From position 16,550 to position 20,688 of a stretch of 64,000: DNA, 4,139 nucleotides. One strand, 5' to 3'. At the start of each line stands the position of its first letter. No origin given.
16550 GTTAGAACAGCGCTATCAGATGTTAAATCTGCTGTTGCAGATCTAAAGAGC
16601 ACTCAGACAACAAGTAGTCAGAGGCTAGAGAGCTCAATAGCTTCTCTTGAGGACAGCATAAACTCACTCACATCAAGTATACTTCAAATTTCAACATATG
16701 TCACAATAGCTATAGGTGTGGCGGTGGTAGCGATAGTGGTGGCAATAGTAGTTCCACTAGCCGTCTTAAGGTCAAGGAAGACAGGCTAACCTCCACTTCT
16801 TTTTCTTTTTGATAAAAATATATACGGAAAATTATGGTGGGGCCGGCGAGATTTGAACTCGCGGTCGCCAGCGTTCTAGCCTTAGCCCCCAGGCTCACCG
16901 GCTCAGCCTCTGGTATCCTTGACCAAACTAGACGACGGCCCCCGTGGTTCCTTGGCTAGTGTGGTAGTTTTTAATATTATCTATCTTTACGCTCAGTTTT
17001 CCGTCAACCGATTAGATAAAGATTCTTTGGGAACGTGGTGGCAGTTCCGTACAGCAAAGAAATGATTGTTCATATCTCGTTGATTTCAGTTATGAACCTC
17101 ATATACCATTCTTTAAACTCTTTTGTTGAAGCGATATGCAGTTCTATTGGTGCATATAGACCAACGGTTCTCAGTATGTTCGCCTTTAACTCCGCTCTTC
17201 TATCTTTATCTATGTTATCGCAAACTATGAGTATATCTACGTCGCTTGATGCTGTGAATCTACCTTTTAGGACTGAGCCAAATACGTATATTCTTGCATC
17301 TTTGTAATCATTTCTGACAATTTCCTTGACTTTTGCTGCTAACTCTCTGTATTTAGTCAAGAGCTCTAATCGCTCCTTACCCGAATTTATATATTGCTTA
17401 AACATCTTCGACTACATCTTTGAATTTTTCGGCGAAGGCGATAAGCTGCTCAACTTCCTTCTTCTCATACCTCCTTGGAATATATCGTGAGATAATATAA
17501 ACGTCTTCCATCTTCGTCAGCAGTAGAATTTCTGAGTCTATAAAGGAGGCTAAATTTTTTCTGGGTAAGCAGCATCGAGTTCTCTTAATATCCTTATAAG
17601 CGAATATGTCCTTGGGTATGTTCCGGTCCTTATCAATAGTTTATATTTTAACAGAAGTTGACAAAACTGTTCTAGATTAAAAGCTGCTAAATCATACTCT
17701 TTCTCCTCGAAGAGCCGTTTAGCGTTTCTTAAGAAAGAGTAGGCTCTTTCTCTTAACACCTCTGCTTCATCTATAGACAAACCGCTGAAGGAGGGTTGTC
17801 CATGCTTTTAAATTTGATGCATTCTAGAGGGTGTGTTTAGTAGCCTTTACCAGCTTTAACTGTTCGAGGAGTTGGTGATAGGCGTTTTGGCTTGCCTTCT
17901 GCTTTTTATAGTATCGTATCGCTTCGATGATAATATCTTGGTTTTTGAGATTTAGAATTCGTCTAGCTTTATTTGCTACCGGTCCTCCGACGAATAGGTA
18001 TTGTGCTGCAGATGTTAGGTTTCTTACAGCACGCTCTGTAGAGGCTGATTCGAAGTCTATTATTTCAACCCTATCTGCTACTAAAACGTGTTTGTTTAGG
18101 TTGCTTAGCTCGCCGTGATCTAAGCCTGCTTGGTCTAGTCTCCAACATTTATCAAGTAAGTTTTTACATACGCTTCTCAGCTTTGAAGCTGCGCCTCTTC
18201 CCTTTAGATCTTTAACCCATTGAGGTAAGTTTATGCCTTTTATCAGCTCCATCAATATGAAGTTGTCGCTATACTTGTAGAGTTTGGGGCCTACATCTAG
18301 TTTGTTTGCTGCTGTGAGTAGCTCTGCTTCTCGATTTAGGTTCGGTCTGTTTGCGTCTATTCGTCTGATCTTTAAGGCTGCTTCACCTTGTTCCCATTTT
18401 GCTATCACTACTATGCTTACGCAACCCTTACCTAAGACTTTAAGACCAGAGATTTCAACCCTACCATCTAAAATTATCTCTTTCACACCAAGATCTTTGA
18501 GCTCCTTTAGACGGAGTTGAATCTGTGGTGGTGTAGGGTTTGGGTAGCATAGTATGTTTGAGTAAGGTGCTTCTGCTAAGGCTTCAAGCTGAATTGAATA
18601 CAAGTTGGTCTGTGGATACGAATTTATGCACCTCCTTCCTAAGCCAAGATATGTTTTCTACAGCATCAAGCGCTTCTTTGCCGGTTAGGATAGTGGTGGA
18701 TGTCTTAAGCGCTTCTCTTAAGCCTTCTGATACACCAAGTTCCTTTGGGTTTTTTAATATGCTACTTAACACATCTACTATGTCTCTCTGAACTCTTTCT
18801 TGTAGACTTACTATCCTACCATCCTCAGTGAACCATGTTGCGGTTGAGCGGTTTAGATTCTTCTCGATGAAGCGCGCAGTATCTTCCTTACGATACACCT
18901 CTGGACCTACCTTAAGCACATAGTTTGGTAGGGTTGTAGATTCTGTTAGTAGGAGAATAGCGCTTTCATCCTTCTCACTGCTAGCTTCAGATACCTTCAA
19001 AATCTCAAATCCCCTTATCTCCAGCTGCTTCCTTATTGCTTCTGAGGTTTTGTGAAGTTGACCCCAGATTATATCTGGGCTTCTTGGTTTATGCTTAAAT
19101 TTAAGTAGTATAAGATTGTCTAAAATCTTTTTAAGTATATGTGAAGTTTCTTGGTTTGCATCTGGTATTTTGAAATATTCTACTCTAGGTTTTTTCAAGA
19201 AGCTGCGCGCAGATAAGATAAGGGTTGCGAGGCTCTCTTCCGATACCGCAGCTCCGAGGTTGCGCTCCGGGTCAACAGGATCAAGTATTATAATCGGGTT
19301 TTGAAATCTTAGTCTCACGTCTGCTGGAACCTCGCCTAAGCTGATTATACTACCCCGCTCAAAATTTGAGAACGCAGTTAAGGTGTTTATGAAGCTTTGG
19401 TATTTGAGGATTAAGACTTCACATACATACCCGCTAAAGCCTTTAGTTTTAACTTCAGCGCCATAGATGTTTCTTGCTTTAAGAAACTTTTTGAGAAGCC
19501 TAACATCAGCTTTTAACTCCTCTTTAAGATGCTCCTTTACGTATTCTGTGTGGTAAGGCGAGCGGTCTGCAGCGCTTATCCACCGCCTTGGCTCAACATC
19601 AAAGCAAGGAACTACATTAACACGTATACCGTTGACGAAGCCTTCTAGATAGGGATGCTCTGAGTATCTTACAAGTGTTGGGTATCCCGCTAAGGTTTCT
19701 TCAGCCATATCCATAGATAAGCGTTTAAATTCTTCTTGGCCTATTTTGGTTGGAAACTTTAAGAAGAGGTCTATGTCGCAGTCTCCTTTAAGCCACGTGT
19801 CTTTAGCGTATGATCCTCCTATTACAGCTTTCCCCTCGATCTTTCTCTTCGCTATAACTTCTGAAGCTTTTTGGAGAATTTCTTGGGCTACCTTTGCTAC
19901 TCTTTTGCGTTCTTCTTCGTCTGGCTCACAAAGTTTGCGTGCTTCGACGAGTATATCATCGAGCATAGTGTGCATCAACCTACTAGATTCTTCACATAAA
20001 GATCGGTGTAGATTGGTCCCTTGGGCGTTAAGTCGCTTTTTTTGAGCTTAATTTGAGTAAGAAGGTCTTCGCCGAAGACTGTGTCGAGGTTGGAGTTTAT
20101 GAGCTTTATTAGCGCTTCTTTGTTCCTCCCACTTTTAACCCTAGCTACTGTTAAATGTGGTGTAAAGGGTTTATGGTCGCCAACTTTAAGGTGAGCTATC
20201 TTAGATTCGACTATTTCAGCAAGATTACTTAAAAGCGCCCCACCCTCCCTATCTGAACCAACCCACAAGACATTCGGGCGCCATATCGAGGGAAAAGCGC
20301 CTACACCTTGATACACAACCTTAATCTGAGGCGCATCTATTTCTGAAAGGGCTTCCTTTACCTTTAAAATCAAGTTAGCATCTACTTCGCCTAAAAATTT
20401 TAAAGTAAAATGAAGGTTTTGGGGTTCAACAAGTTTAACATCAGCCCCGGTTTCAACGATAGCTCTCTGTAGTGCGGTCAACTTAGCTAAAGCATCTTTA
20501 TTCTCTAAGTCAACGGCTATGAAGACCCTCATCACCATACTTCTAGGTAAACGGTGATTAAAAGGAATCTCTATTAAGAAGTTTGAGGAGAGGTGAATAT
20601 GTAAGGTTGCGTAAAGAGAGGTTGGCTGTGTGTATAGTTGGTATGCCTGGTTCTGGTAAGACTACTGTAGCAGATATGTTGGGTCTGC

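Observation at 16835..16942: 108-nt tRNA gene whose anticodon arm can only be rebuilt by removing two short introns (30/31 and 37/38), giving tRNA-Pro(GGG)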

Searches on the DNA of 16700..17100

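Call 5: search_rna_families(source=window, start=16700, end=17100, threshold=evalue, max_evalue=10, show_alignments=5)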
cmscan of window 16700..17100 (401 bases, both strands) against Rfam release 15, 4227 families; matches with E-value up to 10: 3.
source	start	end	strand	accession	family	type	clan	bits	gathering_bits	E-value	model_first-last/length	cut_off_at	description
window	16835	17100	-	RF00023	tmRNA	Gene;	CL00001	24.7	47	2.9e-08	82-374/374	5'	transfer-messenger RNA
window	16827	16883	+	RF02338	GlsR16_miR3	Gene; snRNA; snoRNA; CD-box;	-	19.5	100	0.065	1-77/77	no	Giardia snoRNA GlsR16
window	16837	16889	+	RF04354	Plastid-ycf2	Cis-reg;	-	19.4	65.7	0.18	1-75/75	no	Plastid-ycf2 5UTR RNA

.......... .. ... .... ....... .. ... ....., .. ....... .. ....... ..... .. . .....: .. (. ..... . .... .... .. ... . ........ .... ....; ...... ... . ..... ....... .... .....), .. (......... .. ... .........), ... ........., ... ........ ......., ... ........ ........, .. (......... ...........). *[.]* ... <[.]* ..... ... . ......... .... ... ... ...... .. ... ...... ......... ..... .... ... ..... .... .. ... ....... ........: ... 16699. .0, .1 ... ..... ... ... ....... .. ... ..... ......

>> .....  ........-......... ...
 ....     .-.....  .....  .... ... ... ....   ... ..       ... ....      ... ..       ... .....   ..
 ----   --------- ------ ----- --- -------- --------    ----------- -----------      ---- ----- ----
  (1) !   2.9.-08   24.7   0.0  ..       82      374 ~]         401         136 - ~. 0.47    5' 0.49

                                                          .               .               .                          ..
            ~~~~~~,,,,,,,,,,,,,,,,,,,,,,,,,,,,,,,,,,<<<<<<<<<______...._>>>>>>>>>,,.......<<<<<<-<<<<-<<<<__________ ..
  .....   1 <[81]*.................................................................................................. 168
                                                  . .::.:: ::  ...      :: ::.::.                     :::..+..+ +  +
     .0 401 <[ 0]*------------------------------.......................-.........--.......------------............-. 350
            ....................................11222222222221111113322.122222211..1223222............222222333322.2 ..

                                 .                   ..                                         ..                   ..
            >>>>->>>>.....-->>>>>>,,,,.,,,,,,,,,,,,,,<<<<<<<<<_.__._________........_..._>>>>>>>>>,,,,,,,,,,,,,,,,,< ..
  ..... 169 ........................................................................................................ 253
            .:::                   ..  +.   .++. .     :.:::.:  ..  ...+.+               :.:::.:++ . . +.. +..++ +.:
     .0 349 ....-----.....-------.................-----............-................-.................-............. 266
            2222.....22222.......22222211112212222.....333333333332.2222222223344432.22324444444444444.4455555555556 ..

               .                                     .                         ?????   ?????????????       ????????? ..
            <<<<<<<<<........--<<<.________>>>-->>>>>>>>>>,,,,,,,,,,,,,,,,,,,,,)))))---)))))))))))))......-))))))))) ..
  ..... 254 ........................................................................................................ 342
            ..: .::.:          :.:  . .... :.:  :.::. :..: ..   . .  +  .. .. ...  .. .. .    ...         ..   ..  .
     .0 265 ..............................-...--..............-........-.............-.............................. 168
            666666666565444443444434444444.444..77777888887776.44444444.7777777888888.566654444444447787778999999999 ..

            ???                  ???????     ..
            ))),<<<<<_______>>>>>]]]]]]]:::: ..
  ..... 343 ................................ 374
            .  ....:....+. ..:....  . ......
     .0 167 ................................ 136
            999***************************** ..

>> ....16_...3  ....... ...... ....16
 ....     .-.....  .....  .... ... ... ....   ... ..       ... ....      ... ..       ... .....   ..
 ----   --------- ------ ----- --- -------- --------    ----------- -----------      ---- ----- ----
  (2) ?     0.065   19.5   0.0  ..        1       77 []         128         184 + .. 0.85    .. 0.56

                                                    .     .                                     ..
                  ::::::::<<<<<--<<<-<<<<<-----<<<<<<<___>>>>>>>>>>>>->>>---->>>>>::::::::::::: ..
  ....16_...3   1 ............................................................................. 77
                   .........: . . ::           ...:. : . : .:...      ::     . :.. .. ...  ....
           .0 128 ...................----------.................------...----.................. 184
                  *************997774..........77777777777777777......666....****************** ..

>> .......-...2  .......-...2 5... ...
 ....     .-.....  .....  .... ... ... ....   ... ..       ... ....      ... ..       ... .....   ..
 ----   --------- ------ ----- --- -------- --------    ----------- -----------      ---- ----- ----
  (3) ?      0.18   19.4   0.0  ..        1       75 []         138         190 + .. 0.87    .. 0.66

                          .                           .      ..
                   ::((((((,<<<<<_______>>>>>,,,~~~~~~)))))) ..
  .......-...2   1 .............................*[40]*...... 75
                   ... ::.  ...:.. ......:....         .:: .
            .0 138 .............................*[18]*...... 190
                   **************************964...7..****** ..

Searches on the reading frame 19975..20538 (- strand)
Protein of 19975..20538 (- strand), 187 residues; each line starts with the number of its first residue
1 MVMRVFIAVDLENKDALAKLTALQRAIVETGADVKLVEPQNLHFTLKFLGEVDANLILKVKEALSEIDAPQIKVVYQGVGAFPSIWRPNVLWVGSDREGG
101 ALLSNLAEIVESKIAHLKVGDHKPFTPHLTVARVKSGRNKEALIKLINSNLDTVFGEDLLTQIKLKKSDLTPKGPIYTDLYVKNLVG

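Call 9: find_encoding_contigs(protein=window:19975-20538:-, flank=10000, max_places=6)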
Protein window:19975-20538:- (187 aa): 7 contigs read that carry it; 6 places shown.
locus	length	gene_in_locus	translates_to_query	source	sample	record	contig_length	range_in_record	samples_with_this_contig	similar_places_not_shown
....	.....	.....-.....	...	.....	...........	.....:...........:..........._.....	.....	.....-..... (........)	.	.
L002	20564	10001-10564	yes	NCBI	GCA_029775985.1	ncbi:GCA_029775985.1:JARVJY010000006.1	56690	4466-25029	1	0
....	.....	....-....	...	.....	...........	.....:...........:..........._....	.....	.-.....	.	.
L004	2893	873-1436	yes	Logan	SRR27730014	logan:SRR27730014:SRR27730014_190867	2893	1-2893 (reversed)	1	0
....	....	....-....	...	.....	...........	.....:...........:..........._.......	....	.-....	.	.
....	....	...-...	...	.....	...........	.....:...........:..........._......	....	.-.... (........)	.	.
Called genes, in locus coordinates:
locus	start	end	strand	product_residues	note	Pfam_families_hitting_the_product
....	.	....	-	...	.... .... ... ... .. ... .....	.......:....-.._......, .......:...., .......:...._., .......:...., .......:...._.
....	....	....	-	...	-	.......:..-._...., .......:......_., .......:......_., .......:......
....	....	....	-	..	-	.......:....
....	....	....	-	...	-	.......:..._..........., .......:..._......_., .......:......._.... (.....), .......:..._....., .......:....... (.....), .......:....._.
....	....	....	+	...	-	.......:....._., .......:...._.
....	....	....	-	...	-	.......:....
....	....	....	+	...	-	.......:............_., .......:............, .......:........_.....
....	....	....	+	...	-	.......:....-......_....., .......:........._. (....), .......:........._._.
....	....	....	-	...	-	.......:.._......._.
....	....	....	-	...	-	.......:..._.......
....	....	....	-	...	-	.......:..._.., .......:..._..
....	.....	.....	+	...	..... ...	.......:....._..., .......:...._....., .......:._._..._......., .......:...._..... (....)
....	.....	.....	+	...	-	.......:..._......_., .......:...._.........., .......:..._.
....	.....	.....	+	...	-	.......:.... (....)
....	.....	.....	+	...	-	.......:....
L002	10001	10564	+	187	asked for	PF10469:AKAP7_NLS, PF02834:LigT_PEase, PF13563:2_5_RNA_ligase2, PF02834:LigT_PEase (weak)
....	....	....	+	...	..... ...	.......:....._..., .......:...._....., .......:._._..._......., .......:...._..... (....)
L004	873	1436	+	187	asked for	PF10469:AKAP7_NLS, PF02834:LigT_PEase, PF13563:2_5_RNA_ligase2, PF02834:LigT_PEase (weak)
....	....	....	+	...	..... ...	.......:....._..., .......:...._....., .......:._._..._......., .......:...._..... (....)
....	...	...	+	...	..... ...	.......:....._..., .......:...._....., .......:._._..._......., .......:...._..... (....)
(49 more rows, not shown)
